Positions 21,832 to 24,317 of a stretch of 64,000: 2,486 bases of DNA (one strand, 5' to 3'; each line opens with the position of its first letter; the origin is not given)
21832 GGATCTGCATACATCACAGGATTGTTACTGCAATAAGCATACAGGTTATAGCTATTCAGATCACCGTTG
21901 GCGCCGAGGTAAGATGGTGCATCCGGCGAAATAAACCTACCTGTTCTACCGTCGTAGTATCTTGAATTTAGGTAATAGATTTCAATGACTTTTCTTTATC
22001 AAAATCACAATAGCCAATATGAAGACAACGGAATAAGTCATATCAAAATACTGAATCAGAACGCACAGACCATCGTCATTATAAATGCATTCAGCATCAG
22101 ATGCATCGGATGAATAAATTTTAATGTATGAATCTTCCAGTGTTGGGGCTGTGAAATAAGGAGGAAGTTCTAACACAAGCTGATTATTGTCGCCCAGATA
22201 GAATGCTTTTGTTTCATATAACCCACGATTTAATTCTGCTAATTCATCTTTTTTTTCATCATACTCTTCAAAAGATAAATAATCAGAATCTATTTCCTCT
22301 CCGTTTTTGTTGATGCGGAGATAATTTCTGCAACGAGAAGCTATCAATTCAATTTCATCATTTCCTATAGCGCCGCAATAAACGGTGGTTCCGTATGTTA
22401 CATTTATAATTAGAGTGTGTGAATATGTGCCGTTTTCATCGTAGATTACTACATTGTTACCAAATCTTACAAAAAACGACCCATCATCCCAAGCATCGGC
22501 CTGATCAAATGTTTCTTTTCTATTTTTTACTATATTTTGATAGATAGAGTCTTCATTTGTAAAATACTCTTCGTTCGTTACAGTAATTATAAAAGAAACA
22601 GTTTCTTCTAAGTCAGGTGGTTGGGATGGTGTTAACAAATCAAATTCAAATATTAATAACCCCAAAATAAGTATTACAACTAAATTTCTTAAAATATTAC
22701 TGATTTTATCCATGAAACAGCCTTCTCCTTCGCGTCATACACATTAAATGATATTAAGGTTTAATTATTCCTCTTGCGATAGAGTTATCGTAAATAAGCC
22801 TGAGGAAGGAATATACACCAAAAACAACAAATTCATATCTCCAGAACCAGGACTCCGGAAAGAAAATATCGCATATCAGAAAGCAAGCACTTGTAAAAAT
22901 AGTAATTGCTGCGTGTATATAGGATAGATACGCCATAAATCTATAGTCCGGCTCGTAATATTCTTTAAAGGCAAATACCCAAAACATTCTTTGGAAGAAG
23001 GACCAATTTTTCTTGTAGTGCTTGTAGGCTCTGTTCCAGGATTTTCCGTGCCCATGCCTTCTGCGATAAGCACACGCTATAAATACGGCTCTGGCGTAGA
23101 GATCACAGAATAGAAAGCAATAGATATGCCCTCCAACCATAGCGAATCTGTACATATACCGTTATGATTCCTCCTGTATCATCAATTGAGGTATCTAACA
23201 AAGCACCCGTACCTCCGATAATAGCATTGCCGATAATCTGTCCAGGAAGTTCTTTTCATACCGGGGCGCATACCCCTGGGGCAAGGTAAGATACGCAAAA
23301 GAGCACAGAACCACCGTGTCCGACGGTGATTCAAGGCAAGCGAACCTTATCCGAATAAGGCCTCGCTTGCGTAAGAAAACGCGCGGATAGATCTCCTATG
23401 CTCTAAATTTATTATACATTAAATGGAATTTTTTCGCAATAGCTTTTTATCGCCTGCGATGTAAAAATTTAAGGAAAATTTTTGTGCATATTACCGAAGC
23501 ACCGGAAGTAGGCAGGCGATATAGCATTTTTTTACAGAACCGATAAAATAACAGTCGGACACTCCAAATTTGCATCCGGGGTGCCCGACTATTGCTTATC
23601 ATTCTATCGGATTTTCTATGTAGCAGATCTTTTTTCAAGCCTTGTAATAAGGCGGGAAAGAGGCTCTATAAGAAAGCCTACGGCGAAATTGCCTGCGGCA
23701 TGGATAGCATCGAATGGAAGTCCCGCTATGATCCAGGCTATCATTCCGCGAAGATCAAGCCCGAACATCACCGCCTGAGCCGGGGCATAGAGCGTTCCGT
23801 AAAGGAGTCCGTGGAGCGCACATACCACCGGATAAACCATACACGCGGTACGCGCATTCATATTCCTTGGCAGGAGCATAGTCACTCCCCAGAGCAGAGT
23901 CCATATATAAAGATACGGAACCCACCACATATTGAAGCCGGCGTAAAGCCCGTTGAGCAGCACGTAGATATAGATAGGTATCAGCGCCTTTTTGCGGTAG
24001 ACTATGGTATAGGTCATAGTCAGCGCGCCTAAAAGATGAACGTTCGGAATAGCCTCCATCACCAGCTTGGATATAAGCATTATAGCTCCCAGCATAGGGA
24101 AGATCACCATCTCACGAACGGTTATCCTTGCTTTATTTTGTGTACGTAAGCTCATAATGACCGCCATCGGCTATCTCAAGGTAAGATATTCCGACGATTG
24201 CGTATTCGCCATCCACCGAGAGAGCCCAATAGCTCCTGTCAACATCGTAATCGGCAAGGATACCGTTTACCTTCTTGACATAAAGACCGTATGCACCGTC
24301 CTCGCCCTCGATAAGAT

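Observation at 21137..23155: AT-rich island with an orphan RHS-core tip and immunity-like small ORFs but no rhs gene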

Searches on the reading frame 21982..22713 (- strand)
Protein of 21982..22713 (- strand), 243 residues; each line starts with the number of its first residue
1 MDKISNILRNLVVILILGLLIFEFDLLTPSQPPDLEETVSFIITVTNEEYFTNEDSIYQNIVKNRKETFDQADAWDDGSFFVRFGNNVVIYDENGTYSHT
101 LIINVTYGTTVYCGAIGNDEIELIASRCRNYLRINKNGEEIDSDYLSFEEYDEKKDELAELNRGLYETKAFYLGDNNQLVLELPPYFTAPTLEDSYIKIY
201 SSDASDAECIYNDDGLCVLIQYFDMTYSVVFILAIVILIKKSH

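Call 5: search_protein_families(library=pfam, proteins=[window:21985-22713:-], max_evalue=1)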
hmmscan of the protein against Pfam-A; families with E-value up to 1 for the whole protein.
window:21985-22713:- (243 aa): 1 family
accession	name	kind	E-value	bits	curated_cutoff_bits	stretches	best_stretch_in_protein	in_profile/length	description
PF18736.6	pEK499_p136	-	0.079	13.1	26.6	1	79-113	10-44/152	HEPN pEK499 p136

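Call 6: search_protein_families(library=ncbifam, proteins=[window:21985-22713:-], max_evalue=1)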
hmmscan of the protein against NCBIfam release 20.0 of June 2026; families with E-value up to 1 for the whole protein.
window:21985-22713:- (243 aa): 1 family
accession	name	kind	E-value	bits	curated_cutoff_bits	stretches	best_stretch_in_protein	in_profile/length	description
NF000170.2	ABCF_Vga_all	exception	0.014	13.9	725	1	40-105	255-317/521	Vga family ABC-F type ribosomal protection protein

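Call 11: find_encoding_contigs(protein=window:21982-22713:-, flank=10000, max_places=10)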
Protein window:21982-22713:- (243 aa): 17 contigs read that carry it; 10 places shown.
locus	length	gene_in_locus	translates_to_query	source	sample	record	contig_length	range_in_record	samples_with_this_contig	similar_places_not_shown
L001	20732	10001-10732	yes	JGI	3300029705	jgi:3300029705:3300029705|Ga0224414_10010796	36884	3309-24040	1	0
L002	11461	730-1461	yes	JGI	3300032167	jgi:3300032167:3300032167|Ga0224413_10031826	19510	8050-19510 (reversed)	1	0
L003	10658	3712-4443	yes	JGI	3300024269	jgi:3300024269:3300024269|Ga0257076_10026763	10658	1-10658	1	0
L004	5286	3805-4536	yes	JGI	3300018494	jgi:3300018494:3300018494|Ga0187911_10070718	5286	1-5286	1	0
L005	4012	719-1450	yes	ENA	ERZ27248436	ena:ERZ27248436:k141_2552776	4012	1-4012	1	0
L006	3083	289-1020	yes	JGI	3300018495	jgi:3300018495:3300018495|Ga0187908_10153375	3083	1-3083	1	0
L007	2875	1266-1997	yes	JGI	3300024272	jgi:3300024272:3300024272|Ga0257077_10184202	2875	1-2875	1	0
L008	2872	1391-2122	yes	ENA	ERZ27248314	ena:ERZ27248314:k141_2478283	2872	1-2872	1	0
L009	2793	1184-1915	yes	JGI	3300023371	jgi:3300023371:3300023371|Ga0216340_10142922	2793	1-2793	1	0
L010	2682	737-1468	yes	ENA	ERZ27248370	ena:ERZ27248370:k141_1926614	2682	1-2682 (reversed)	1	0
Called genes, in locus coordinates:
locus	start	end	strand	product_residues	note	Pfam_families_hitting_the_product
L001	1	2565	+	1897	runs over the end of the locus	PF00657:Lipase_GDSL (faint), PF13472:Lipase_GDSL_2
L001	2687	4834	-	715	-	PF22666:Glyco_hydro_2_N2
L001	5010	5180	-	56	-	PF12669:FeoB_associated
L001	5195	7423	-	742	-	PF01926:MMR_HSR1, PF02421:FeoB_N, PF17910:FeoB_Cyto, PF07670:Gate, PF07664:FeoB_C, PF07670:Gate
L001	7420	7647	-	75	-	PF04023:FeoA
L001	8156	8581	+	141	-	PF14478:DUF4430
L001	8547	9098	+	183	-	-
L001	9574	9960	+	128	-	-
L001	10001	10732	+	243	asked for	-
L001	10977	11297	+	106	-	-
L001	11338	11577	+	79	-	-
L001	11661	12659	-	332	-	PF13407:Peripla_BP_4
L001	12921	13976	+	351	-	PF03786:UxuA, PF01261:AP_endonuc_2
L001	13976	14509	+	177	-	-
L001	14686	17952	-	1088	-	PF17128:DUF5107, PF00515:TPR_1 (faint), PF07719:TPR_2 (faint), PF13181:TPR_8 (faint), PF13414:TPR_11 (faint), PF13424:TPR_12 (faint), PF13428:TPR_14 (faint), PF13432:TPR_16 (weak), +2 more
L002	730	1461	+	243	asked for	-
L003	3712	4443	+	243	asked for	-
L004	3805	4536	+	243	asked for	-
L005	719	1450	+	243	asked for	-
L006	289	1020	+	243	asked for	-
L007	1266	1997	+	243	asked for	-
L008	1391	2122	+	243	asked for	-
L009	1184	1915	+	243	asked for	-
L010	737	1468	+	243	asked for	-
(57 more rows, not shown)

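Call 15: find_homologous_proteins(query=window:21985-22713:-, max_evalue=0.001)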
Query window:21985-22713:- (243 aa): 2 proteins with E <= 0.001 among 464 candidates.
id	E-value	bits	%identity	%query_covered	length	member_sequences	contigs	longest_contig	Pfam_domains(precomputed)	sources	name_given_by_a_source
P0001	3.0e-153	526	98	100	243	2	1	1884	-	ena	-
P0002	6.5e-64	234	96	47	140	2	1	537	-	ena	-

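Call 40: search_protein_representatives(protein=window:21985-22713:-)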
Query: 243 residues. Proteins with E-value up to 0.001 (for the whole library): 12; up to 1e-10: 9; up to 1e-30: 3. The best 12 are listed.
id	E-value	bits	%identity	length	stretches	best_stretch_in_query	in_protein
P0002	2.1e-64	233.7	94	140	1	128-243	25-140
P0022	1.3e-56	208.2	43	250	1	2-240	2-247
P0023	5.9e-31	124.2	42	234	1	68-237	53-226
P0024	4.2e-25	105.0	32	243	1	47-241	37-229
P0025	7.6e-21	91.1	30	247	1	42-241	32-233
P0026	1.3e-19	87.1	28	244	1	19-237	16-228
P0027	2.6e-14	69.7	26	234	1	38-234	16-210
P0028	2.1e-13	66.8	23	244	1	9-238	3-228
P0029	1.5e-12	64.0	32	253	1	45-239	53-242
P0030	2.9e-10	56.4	24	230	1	39-234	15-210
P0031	1.6e-09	54.0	29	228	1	68-238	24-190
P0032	2.5e-06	43.6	21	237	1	33-235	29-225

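Call 46: find_related_loci(query=A3, collection=metagenome_contigs, flank=6000)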
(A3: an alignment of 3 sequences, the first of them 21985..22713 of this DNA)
Query A3 (243 aa) in metagenome_contigs; peptide patterns used: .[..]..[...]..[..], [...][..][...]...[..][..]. (x = any residue, [..] = any of these).
446 stretches matched a pattern, but none encodes a relative of the query by tblastn (E <= 1e-3).

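Call 62: predict_structure(alignment_id=A2)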
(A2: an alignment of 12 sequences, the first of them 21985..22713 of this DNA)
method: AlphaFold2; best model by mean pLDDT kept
length: 243 residues; sequences in the alignment: 12
mean_pLDDT: 84.6   pTM: 0.77
mean pLDDT of the five models: 84.6, 83.7, 83.6, 83.5, 83.1
residues with pLDDT >= 90: 113; 70-90: 103; 50-70: 21; < 50: 6
segments of 3 or more residues with pLDDT < 50: 27-31
pLDDT, mean of each block of 10 residues (from residue 1): 70 78 58 56 91 74 75 94 94 96 86 93 90 96 92 87 90 88 90 90 93 89 84 83 67
secondary structure, 60 per line:
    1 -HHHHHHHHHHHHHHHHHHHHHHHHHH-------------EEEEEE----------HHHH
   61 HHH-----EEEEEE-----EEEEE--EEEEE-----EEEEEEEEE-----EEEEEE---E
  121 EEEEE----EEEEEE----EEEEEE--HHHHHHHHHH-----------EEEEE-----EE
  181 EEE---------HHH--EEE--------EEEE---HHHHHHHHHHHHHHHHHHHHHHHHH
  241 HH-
elements in order: H2-27 E41-46 H57-63 E69-74 E80-84 E87-91 E97-105 E111-116 E120-125 E130-135 E140-145 H148-157 E169-173 E179-183 E198-200 E209-212 H216-242
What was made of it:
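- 21982..22713 (-): orf243: bitopic membrane protein (N- and C-terminal TM helices) with a beta-propeller-blade-like ectodomain. Function unknown. AlphaFold2 model pLDDT 84.6, pTM 0.77 (call 62).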

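Call 65: fold_search(model_id=the predicted structure, library=pdb)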
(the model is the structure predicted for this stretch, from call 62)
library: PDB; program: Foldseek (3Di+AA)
matches with E <= 10: 1171; with E <= 0.001: 4
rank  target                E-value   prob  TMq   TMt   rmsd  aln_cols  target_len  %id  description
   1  4uuy_A                3.5e-04  0.99  0.24  0.19  13.9       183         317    8  Structural Identification of the Vps18 beta-propeller reveals a critical role in the HOPS complex stability and functi (released 2014-10-29)
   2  8j72_A                6.0e-04  0.99  0.21  0.19  11.9       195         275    9  Crystal structure of mammalian Trim71 in complex with lncRNA Trincr1 (released 2024-03-06)
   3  4uuy_B                7.5e-04  0.98  0.24  0.19  14.6       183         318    8  Structural Identification of the Vps18 beta-propeller reveals a critical role in the HOPS complex stability and functi (released 2014-10-29)
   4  8j72_B                7.9e-04  0.98  0.20  0.18  12.1       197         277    9  Crystal structure of mammalian Trim71 in complex with lncRNA Trincr1 (released 2024-03-06)
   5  4av8                  2.1e-03  0.99  0.24  0.18  11.4       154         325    8  Kluyveromyces lactis Hsv2 complete loop 6CD (released 2012-06-13)
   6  6xg7                  2.4e-03  1.00  0.28  0.24  11.3       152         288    8  1.3 A Resolution Structure of the of the NHL Repeat Region of D. melanogaster Thin (released 2020-12-16)
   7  9jur                  2.4e-03  0.99  0.25  0.22  12.3       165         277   10  Crystal Structure of NHL domain of human E3 ubiquitin-protein ligase TRIM71 (released 2025-04-30)
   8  9n6v_LT               2.4e-03  0.98  0.22  0.07  12.1       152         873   12  SSU processome maturation and disassembly, State A (released 2025-11-05)
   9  4v16                  2.7e-03  1.00  0.26  0.22  11.9       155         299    9  KlHsv2 with loop 6CD replaced by a Gly-Ser linker (released 2015-04-01)
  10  4av9                  3.0e-03  0.98  0.23  0.18  11.5       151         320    8  Kluyveromyces lactis Hsv2 (released 2012-06-13)
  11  9ayr_A                3.5e-03  0.99  0.27  0.08  16.5       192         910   10  Structure of a Ric1-Rgp1-Rab6 activation intermediate (released 2024-12-11)
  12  3s9j                  3.9e-03  0.82  0.23  0.17  15.1       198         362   16  Crystal structure of a member of duf4221 family (BVU_1028) from Bacteroides vulgatus atcc 8482 at 1.75 A resolution (released 2011-06-22)
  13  9n77_LT               4.4e-03  0.97  0.22  0.07  12.4       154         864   12  SSU processome maturation and disassembly, State K (released 2025-11-05)
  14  6fq3_A                4.6e-03  1.00  0.26  0.17  11.3       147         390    8  Crystal structure of Danio rerio Lin41 filamin-NHL domains in complex with lin-29A 5'UTR 13mer RNA (released 2018-05-09)
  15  6omm_B                4.6e-03  0.98  0.22  0.17  11.8       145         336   10  Cryo-EM structure of formyl peptide receptor 2/lipoxin A4 receptor in complex with Gi (released 2020-02-26)
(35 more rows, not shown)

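Call 83: find_encoding_contigs(protein=P0022, flank=8000, max_places=6)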
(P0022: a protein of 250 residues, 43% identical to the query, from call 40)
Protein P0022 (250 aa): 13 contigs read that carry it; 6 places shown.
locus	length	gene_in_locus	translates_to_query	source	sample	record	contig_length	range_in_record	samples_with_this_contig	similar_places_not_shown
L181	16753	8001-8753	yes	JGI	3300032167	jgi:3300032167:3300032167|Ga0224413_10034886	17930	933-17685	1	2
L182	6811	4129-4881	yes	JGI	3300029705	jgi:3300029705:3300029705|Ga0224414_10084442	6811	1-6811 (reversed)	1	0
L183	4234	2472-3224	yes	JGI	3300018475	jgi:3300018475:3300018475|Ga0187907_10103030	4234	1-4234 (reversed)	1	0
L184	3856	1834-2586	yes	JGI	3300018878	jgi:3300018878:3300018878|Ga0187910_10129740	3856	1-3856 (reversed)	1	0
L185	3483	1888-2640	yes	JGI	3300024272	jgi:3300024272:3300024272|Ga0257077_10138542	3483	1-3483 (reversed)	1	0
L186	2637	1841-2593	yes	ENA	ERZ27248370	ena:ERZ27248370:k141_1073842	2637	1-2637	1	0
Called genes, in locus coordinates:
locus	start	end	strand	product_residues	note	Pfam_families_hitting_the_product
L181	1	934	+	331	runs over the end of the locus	PF00465:Fe-ADH, PF13685:Fe-ADH_2, PF01761:DHQ_synthase, PF24621:DHQS_C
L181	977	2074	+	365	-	PF01264:Chorismate_synt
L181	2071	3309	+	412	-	PF08501:Shikimate_dh_N, PF01202:SKI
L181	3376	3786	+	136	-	PF01220:DHquinase_II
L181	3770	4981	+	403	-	PF00275:EPSP_synthase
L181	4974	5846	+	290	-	PF03807:F420_oxidored (faint), PF02153:PDH_N, PF20463:PDH_C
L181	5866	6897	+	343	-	PF00793:DAHP_synth_1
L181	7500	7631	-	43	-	-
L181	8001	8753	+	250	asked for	-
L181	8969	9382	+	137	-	-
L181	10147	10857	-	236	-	PF00005:ABC_tran, PF13304:AAA_21 (weak)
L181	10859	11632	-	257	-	PF00005:ABC_tran, PF13304:AAA_21 (faint), PF12399:BCA_ABC_TP_C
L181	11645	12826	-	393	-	PF02653:BPD_transp_2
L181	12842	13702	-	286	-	PF02653:BPD_transp_2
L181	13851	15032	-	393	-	PF13433:Peripla_BP_5 (faint), PF13458:Peripla_BP_6, PF01094:ANF_receptor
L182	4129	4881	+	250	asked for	-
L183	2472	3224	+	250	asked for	-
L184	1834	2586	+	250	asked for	-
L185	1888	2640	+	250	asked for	-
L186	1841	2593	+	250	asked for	-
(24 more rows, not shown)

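Call 99: search_protein_families(library=pfam, alignment_id=A2, max_evalue=0.01)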
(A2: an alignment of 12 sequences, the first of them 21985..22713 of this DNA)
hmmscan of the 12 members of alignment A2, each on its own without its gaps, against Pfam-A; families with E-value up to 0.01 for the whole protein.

A. member 1, window:21985-22713:- (243 aa): 0 families

B. families by the number of members that match (of 12 scanned): 1 family
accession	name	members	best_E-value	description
PF04890.18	DUF648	1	0.0043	Family of unknown function (DUF648)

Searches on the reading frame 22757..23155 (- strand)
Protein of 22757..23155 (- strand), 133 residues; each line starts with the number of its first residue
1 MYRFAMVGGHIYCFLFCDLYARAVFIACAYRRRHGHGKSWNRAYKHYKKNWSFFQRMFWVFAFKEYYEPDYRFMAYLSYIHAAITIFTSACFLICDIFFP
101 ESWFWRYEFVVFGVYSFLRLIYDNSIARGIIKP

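Call 5: search_protein_families(library=pfam, proteins=[window:22757-23155:-], max_evalue=1)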
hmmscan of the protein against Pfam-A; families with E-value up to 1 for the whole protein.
window:22757-23155:- (133 aa): 1 family
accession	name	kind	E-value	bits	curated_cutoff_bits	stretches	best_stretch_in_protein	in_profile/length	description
PF24285.1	DUF7473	-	0.14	12.9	27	1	61-90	72-101/114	Family of unknown function (DUF7473)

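Call 6: search_protein_families(library=ncbifam, proteins=[window:22757-23155:-], max_evalue=1)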
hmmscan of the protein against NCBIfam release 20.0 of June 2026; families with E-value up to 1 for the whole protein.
window:22757-23155:- (133 aa): 0 families
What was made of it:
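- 22754..23155 (-): orf133: intact membrane protein with an AGGAGG Shine-Dalgarno site. Inferred immunity protein for CT1. No Pfam or NCBIfam family (calls 5, 6).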

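Call 74: list_cluster_members(proteins=[P0003, window:22757-23155:-, window:21420-21737:-, window:21985-22713:-, window:21140-21376:-])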
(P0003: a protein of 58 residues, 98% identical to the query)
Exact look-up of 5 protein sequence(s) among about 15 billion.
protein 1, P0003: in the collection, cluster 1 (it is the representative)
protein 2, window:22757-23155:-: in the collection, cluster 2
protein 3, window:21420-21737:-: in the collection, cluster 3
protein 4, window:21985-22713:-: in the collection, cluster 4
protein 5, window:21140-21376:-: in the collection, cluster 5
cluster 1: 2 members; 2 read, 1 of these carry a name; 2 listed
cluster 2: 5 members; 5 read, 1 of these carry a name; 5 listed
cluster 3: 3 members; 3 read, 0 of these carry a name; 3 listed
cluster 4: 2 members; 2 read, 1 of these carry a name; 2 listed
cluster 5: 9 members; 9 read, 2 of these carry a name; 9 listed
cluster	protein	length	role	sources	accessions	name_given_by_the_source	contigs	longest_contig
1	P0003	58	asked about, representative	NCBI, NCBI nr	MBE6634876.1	MAG: hypothetical protein E7617_01570 [Ruminococcaceae bacterium] | hypothetical protein [Oscillospiraceae bacterium]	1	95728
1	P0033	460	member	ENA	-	-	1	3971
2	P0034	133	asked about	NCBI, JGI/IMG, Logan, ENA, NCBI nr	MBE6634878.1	MAG: hypothetical protein E7617_01580 [Ruminococcaceae bacterium] | hypothetical protein [Oscillospiraceae bacterium]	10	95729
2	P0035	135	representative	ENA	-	-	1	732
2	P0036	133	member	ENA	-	-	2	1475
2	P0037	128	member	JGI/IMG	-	-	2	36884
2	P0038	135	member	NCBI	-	-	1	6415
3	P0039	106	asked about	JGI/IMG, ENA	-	-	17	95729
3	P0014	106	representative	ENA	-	-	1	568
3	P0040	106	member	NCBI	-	-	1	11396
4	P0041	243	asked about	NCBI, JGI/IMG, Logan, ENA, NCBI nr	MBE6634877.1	MAG: hypothetical protein E7617_01575 [Ruminococcaceae bacterium] | hypothetical protein [Oscillospiraceae bacterium]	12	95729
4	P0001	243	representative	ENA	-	-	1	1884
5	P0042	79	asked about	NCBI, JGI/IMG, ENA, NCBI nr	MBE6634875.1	MAG: hypothetical protein E7617_01565 [Ruminococcaceae bacterium] | hypothetical protein [Oscillospiraceae bacterium]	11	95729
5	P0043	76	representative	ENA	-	-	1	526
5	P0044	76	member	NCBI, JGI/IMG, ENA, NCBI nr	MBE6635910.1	MAG: hypothetical protein E7617_06920 [Ruminococcaceae bacterium] | hypothetical protein [Oscillospiraceae bacterium]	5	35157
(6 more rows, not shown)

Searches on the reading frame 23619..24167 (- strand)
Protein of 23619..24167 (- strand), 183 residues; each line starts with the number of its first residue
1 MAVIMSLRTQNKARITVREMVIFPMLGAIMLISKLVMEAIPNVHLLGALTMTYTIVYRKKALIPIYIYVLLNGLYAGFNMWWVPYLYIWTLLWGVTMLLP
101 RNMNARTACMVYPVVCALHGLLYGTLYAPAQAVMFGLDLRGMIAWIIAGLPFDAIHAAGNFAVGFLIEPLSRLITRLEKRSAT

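Call 89: list_cluster_members(proteins=[P0022, L099:1091-1507:+, L182:3589-3987:+, L182:5025-5507:+, window:23619-24167:-, window:20031-21050:+])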
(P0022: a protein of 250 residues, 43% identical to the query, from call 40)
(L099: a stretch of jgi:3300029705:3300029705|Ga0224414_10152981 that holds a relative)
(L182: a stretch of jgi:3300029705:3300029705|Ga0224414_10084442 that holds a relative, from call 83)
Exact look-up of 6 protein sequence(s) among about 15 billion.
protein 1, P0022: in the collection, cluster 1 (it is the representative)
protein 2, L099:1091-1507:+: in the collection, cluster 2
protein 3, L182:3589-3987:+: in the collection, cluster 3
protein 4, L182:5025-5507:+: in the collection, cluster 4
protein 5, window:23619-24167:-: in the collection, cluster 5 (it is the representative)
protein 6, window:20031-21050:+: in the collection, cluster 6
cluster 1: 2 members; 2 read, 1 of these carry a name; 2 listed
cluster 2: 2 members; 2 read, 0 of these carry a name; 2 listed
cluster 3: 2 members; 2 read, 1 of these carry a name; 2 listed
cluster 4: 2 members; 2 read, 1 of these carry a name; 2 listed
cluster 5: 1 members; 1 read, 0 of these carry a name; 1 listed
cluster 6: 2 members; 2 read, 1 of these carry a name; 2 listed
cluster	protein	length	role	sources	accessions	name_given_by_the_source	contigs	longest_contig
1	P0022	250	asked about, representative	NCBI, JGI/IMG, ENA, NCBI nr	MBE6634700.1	MAG: hypothetical protein E7617_00680 [Ruminococcaceae bacterium] | hypothetical protein [Oscillospiraceae bacterium]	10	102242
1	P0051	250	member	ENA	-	-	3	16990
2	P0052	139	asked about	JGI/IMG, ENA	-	-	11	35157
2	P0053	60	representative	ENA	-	-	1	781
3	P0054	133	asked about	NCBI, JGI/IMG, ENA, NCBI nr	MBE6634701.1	MAG: hypothetical protein E7617_00685 [Ruminococcaceae bacterium] | hypothetical protein [Oscillospiraceae bacterium]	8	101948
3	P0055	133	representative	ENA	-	-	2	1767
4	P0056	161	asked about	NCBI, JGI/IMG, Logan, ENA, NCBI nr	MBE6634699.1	MAG: hypothetical protein E7617_00675 [Ruminococcaceae bacterium] | hypothetical protein [Oscillospiraceae bacterium]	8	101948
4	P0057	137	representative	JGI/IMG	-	-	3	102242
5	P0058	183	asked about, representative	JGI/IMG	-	-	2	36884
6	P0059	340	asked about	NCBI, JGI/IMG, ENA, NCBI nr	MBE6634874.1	MAG: hypothetical protein E7617_01560 [Ruminococcaceae bacterium] | hypothetical protein [Oscillospiraceae bacterium]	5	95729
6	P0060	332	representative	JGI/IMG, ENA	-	-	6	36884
